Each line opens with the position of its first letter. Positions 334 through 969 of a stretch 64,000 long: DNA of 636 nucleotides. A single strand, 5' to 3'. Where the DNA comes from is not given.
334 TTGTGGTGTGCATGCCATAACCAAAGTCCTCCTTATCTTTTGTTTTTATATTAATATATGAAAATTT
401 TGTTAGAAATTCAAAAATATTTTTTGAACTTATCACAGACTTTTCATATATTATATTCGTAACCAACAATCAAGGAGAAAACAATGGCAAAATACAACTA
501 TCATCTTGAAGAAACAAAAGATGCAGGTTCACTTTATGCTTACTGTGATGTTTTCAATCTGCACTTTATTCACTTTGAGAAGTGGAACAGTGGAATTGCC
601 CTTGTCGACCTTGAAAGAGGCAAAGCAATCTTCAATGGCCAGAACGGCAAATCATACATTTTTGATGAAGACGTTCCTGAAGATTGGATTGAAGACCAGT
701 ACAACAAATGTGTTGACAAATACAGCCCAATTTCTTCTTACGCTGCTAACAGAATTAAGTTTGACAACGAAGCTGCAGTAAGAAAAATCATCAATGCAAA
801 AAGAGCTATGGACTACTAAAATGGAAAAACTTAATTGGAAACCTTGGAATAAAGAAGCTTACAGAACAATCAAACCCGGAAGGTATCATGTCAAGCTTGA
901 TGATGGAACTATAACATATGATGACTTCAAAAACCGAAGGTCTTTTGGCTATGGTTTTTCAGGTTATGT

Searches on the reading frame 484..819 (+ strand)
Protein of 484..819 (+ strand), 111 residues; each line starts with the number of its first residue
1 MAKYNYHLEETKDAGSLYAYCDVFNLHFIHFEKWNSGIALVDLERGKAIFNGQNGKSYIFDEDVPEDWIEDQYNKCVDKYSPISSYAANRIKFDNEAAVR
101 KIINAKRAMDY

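Call 69: find_encoding_contigs(protein=window:484-819:+, flank=10000, max_places=1)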
Protein window:484-819:+ (111 aa): 11 contigs read that carry it; 1 place shown.
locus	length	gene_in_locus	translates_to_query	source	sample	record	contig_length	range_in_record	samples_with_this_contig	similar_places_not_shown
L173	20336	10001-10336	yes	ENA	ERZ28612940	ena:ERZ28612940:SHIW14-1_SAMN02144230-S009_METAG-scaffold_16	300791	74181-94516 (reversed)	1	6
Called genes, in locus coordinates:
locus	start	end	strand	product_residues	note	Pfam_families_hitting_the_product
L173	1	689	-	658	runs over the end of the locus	-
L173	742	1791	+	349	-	PF00149:Metallophos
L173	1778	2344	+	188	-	PF18143:HAD_SAK_2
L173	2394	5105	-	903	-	-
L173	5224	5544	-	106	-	-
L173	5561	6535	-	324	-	PF02739:5_3_exonuc_N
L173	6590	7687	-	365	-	-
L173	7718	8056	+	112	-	-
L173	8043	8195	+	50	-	-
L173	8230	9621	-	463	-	-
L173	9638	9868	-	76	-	-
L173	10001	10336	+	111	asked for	-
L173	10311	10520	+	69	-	-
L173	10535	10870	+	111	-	-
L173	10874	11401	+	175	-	PF13328:HD_4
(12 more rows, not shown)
